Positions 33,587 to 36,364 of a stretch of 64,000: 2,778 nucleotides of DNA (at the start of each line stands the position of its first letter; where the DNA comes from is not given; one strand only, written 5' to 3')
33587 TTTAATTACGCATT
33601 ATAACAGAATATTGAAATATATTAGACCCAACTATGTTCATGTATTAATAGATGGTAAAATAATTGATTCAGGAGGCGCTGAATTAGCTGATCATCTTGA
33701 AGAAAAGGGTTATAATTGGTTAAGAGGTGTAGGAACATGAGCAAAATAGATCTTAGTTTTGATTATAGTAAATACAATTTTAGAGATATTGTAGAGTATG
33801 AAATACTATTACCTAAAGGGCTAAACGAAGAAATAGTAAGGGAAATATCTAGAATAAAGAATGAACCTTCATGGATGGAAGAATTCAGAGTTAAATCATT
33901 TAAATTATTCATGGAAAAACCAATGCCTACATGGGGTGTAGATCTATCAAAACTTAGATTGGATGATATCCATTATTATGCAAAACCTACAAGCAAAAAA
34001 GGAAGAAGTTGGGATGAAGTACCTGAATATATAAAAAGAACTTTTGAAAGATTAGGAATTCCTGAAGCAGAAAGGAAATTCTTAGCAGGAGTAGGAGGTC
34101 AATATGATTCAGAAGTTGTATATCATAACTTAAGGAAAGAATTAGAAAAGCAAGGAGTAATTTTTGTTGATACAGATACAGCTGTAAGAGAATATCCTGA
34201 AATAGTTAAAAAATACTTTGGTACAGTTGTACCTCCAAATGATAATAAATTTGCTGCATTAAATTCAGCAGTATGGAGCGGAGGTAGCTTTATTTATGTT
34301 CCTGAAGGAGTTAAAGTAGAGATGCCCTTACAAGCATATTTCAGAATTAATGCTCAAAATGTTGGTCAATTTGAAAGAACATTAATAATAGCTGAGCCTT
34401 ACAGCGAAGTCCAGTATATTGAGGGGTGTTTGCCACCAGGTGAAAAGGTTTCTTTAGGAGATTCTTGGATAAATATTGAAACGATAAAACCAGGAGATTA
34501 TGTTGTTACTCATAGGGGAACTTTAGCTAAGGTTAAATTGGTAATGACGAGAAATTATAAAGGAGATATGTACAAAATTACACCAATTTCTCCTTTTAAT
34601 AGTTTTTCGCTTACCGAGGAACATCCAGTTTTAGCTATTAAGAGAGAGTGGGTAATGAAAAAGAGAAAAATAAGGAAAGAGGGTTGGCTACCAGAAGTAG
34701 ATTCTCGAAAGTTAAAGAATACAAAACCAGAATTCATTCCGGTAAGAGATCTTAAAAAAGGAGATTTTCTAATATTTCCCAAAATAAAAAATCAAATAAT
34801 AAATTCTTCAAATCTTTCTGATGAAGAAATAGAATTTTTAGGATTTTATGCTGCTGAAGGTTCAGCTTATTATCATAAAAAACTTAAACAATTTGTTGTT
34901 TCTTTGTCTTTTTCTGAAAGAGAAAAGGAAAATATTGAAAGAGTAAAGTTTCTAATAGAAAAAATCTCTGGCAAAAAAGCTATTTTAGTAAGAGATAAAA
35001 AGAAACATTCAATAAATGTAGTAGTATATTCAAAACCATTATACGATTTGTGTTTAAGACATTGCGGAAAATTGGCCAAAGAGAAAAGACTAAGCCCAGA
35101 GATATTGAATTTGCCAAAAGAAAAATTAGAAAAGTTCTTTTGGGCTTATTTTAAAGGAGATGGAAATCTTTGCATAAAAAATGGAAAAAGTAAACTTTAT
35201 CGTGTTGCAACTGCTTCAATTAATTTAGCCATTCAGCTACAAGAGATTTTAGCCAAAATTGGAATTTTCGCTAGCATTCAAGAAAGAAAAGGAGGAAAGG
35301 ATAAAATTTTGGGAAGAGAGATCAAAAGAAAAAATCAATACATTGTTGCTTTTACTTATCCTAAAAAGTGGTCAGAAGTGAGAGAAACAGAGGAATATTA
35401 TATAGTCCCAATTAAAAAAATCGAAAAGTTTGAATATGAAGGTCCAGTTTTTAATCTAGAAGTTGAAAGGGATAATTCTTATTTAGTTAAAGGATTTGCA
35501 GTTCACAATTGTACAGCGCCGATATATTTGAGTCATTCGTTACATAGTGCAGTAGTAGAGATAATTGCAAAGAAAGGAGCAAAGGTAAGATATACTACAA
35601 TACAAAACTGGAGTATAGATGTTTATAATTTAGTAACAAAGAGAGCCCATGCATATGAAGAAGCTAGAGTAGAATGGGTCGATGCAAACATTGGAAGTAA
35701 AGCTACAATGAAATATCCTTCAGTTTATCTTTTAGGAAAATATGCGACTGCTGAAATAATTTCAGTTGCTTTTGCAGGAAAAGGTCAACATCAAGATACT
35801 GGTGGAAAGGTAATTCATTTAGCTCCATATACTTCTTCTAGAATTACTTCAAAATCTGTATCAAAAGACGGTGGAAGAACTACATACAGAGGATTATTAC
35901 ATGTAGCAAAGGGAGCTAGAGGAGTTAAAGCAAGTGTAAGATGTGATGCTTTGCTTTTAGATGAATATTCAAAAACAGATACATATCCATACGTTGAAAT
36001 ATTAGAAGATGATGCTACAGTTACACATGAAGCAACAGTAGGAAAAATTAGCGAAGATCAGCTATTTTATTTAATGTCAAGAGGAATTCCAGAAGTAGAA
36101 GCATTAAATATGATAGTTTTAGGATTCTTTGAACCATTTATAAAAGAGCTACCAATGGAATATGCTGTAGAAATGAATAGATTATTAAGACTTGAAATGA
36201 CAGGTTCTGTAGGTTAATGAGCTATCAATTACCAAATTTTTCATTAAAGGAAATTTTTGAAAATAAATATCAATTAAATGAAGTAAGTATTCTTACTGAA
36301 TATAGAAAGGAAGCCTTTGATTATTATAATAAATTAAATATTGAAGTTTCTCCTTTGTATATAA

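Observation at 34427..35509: In-frame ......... intein inside sufB at the conserved EG/CTAP site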

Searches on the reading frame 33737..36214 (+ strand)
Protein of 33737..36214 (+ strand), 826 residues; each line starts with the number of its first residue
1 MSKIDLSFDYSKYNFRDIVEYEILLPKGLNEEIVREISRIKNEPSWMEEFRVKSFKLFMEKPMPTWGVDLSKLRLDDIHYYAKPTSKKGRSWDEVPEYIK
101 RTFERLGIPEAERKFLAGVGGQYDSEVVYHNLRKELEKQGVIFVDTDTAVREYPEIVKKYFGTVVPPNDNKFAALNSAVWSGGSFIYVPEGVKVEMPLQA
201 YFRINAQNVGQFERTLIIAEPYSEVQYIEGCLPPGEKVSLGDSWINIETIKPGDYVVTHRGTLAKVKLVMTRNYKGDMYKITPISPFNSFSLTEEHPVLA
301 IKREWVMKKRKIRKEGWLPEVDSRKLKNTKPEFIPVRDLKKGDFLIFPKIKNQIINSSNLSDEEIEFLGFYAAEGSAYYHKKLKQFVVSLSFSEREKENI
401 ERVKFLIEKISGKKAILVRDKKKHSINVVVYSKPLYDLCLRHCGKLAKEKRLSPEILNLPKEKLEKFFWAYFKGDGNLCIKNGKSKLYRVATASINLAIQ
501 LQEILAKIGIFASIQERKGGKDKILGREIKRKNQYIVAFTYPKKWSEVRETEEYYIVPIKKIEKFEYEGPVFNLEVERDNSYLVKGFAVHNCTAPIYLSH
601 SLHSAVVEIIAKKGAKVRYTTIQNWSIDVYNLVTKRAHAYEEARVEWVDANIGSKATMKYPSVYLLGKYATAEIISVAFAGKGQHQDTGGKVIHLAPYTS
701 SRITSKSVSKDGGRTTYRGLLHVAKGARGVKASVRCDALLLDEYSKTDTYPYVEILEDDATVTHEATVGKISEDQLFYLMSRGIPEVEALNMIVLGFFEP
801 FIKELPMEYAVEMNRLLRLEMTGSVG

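Call 4: search_protein_families(library=pfam, proteins=[window:33737-36214:+], max_evalue=0.1)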
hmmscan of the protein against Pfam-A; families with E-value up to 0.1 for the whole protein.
window:33737-36214:+ (826 aa): 6 families
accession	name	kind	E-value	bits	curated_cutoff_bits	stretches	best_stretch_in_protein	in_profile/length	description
PF01458.23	SUFBD_core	-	2e-82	276.6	27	2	589-797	27-232/232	SUF system FeS cluster assembly, SufBD core domain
PF14528.11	LAGLIDADG_3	-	2.3e-11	44.2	22.5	1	466-537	5-75/82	LAGLIDADG-like domain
PF19295.5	SufBD_N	-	4.2e-11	43.3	23.5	1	131-199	103-171/172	SufBD protein N-terminal region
PF14890.11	Intein_splicing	-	1.1e-09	38.8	35.8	1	264-591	36-155/155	Intein splicing domain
PF14623.11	Vint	-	0.022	15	27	1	237-307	8-72/166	Hint-domain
PF13403.11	Hint_2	-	0.026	15.3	28.4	1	231-277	2-48/147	Hint domain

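Call 5: search_protein_families(library=ncbifam, proteins=[window:33737-36214:+], max_evalue=0.1)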
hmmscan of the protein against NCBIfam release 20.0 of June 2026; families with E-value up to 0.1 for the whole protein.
window:33737-36214:+ (826 aa): 11 families
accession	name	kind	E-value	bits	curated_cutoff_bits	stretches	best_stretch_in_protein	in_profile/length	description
TIGR01980.1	sufB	equivalog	7.9e-210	697.2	346.4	2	11-235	3-227/448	Fe-S cluster assembly protein SufB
NF008773.0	PRK11814.1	equivalog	6.7e-146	486.7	717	2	589-826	239-484/484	Fe-S cluster assembly protein SufB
NF052511.1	SUF_like_SmsB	exception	7.2e-85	285.6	650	2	589-824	211-444/445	SUF-like minimal system protein SmsB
TIGR01981.1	sufD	equivalog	3.5e-61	206.9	222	2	601-808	62-269/275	Fe-S cluster assembly protein SufD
NF008194.0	PRK10948.1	equivalog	1.7e-22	79.9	489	1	649-802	245-398/423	Fe-S cluster assembly protein SufD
NF011303.0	PRK14715.1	equivalog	6.4e-10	36.8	1585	1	336-513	1093-1261/1627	DNA-directed DNA polymerase II large subunit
NF045703.1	rSAM_Tes_intein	exception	1.9e-07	29.3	1700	2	366-528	373-524/1040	tetraether lipid synthase Tes, intein-containing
TIGR01443.1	intein_Cterm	domain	0.00022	21.4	15.6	1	570-592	1-24/24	intein C-terminal splicing region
NF005852.0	PRK07773.1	equivalog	0.00028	19.3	780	1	334-517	479-667/886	replicative DNA helicase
NF038098.1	GyrA_w_intein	exception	0.0068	14.3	1850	1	441-527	313-399/1232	intein-containing DNA gyrase subunit A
NF007072.0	PRK09519.1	equivalog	0.094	11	1024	0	499-597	601-697/790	intein-containing recombinase RecA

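Call 16: find_related_loci(query=window:33737-36214:+, collection=genome_contigs, flank=6000)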
Query window:33737-36214:+ (826 aa) in genome_contigs; peptide patterns used: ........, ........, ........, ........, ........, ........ (x = any residue, [..] = any of these).
599 stretches matched a pattern (row limit reached: there are more); 596 encode a relative of the query (tblastn E <= 1e-3); the best 80 are kept; 80 distinct loci.
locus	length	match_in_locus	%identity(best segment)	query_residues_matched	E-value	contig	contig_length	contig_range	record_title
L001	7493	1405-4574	45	9-826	0e+0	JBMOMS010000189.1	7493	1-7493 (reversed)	MAG: Chloroflexota bacterium isolate Betzabe_MAG056 MAG056_189, whole genome shotgun sequence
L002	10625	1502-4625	45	12-826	0e+0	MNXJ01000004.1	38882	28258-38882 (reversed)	MAG: Anaerolineae bacterium CG2_30_57_67 cg2_3.0_scaffold_480_c, whole genome shotgun sequence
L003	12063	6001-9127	45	9-826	0e+0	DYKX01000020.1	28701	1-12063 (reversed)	MAG TPA_asm: Anaerolinea thermophila isolate SulCav_AS07-7_2_58_45 SulCav_AS07_7_1536_length_28701_cov_20_595127, whole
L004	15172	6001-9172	45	12-826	0e+0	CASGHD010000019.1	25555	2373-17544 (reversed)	MAG: uncultured Anaerolineales bacterium isolate KLAP176 genome assembly, contig: KLAP176_414214, whole genome shotgun s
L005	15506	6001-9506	44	47-826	1e-173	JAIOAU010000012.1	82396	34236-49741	MAG: Chloroflexota bacterium isolate S1bins104 c_000000000012, whole genome shotgun sequence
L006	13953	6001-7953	64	6-826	2e-111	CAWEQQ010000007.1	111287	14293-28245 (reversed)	MAG: uncultured Solirubrobacterales bacterium isolate MFD01872.bin.2.80 genome assembly, contig: contig_126338, whole ge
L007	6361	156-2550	50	132-826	1e-110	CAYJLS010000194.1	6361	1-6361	MAG TPA_asm: uncultured Anaerolineaceae bacterium isolate ERP124720_co1_70 genome assembly, contig: NODE_13540_length_63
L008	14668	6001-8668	73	1-826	4e-110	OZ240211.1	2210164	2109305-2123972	MAG: Nitrosopumilus sp. isolate ae087ee2-2fd4-45bd-8376-741fbc5eda6a genome assembly, chromosome: 1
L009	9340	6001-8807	71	12-826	5e-109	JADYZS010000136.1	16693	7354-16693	MAG: Anaerolineae bacterium isolate SJ583 c_000000558967, whole genome shotgun sequence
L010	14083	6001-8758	72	5-826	8e-108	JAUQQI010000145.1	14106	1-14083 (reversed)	MAG: Chloroflexota bacterium isolate QQ.bins.59.201705 NODE_5180_length_14106_cov_0.946277, whole genome shotgun sequenc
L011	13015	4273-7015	72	5-826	2e-107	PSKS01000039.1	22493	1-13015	MAG: Chloroflexota bacterium isolate ERB_22_2 NODE_375_length_22493_cov_3.019895, whole genome shotgun sequence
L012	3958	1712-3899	63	12-826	5e-108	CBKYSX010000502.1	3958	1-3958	MAG TPA_asm: uncultured Ardenticatenales bacterium isolate SRR29175775_binner13_Refined_2 genome assembly, contig: ERZ27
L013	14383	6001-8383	70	1-826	6e-105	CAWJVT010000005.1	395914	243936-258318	MAG: uncultured Actinomycetota bacterium isolate MFD00964.bin.2.48 genome assembly, contig: contig_46688, whole genome s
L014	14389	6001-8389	70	1-826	5e-105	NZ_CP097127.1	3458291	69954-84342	Conexibacter sp. S30A1 chromosome, complete genome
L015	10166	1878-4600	70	12-826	1e-104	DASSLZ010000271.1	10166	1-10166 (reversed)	MAG TPA_asm: Candidatus Eisenbacteria bacterium isolate SMAG_U1185 k141_355753, whole genome shotgun sequence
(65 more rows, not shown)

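Call 19: find_encoding_contigs(protein=window:33737-36214:+, flank=3000, max_places=4)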
Protein window:33737-36214:+ (826 aa): no gene with exactly this product is on record in the collection.

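Call 46: find_related_loci(query=window:33737-36214:+, collection=metagenome_contigs, flank=3000)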
Query window:33737-36214:+ (826 aa) in metagenome_contigs; peptide patterns used: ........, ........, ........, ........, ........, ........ (x = any residue, [..] = any of these).
600 stretches matched a pattern (row limit reached: there are more); 577 encode a relative of the query (tblastn E <= 1e-3); the best 80 are kept; 80 distinct loci.
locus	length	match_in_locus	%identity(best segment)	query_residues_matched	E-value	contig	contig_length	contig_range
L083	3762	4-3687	62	29-826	0e+0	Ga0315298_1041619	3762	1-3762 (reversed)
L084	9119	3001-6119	58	3-826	0e+0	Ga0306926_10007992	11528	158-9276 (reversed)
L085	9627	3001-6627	62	7-824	0e+0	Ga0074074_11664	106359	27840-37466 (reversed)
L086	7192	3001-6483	55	3-826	0e+0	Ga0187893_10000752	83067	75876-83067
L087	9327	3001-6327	47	123-826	3e-156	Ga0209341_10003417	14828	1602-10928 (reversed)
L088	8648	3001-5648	97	1-826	9e-150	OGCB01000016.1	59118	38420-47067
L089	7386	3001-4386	76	5-826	9e-117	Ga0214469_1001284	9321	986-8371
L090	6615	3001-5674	71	1-826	7e-109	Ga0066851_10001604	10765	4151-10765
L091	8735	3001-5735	70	12-826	2e-106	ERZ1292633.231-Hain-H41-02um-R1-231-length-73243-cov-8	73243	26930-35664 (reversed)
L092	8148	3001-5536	70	1-826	2e-105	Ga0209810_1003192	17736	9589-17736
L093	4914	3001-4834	70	6-826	6e-105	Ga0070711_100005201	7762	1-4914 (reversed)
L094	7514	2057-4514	68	6-826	2e-104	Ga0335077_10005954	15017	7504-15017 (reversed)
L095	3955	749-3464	72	11-826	5e-106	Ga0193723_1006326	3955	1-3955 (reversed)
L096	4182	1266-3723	69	6-826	8e-106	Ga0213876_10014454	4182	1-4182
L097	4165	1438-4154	72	12-826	4e-105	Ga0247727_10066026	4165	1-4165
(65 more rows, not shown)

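Call 55: find_homologous_proteins(query=L088:3001-4395:+, max_evalue=1e-50)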
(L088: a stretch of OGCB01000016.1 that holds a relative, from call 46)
Query L088:3001-4395:+ (465 aa): 8000 proteins with E <= 1e-50 among 8000 candidates; the best 120 are listed.
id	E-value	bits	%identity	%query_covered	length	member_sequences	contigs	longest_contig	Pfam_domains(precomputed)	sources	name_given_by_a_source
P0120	0.0e+0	1052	100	100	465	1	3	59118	PF01458.24,PF19295.6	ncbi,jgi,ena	ncbi:MAG: Fe-S cluster assembly protein SufB [Thermoproteota archaeon]|jgi:Fe-S cluster assembly pro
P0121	0.0e+0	1051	100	100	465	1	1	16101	PF01458.24,PF19295.6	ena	-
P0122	0.0e+0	1047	99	100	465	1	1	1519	PF01458.24,PF19295.6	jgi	jgi:Iron-regulated ABC transporter membrane component SufB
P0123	0.0e+0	1045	99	100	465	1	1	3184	PF01458.24,PF19295.6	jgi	jgi:Fe-S cluster assembly protein SufB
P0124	0.0e+0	1044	99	100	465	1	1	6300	PF01458.24,PF19295.6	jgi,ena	-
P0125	0.0e+0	1043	99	100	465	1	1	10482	PF01458.24,PF19295.6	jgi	-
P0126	0.0e+0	1042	99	100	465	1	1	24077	PF01458.24,PF19295.6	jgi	jgi:Fe-S cluster assembly protein SufB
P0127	0.0e+0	1042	99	100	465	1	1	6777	PF01458.24,PF19295.6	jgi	jgi:Fe-S cluster assembly protein SufB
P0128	0.0e+0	1042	99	100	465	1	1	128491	PF01458.24,PF19295.6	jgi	jgi:Fe-S cluster assembly protein SufB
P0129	0.0e+0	1039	99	100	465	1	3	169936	PF01458.24,PF19295.6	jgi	jgi:Fe-S cluster assembly protein SufB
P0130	0.0e+0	1037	98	100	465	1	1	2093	PF01458.24,PF19295.6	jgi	jgi:Fe-S cluster assembly protein SufB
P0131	0.0e+0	1034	98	100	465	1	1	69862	PF01458.24,PF19295.6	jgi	-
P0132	0.0e+0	1034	98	100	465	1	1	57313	PF01458.24,PF19295.6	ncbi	-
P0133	0.0e+0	1032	98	100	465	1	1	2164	PF01458.24,PF19295.6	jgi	jgi:Fe-S cluster assembly protein SufB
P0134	0.0e+0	1032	98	100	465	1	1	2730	PF01458.24,PF19295.6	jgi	jgi:Fe-S cluster assembly protein SufB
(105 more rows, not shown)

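Call 59: find_homologous_proteins(query=L001:2071-3174:+, max_evalue=0.00001)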
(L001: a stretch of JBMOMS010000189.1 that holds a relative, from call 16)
Query L001:2071-3174:+ (368 aa): 43 proteins with E <= 0.00001 among 4744 candidates.
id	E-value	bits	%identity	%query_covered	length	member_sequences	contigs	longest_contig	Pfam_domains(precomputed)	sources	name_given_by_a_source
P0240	1.1e-208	711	82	100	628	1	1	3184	PF01458.24,PF14528.12,PF01079.26,PF13403.12,PF14890.12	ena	-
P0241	2.9e-201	686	83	98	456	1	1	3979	PF01458.24,PF14528.12,PF01079.26,PF13403.12,PF14890.12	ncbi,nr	ncbi:MAG TPA: SufD family Fe-S cluster assembly protein, partial [Anaerolineales bacterium]|nr:SufD 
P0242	6.8e-160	550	66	100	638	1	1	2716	PF01458.24,PF14528.12,PF01079.26,PF13403.12,PF14890.12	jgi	jgi:Fe-S cluster assembly protein SufB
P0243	7.2e-141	488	60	100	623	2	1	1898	PF01458.24,PF14528.12,PF01079.26,PF13403.12,PF14890.12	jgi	jgi:Fe-S cluster assembly scaffold protein SufB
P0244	1.2e-140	487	64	90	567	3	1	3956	PF01458.24,PF14528.12,PF14890.12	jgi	jgi:hypothetical protein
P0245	6.4e-138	478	60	94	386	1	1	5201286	PF14528.12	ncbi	-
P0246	1.3e-136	474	79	71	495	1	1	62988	PF01458.24,PF14528.12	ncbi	ncbi:MAG: Fe-S cluster assembly protein SufB [Chloroflexota bacterium]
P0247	6.8e-115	402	67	72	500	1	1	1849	PF01458.24,PF14528.12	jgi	-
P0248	2.2e-114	401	76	64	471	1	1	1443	PF01458.24,PF14528.12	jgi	jgi:hypothetical protein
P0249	3.2e-112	393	64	75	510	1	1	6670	PF01458.24,PF14528.12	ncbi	ncbi:MAG: Fe-S cluster assembly protein SufB, partial [Anaerolineae bacterium]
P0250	3.9e-93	331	45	100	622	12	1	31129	PF07591.16,PF01458.24,PF14528.12,PF14890.12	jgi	jgi:Fe-S cluster assembly protein SufB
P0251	2.8e-87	311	61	61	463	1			PF19295.6,PF01079.26,PF13403.12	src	-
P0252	1.3e-83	299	58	62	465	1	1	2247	PF19295.6,PF01079.26,PF13403.12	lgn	-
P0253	5.4e-80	287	82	43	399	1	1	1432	PF01458.24,PF14528.12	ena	-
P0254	7.0e-79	284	68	52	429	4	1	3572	PF01458.24,PF14528.12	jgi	jgi:hypothetical protein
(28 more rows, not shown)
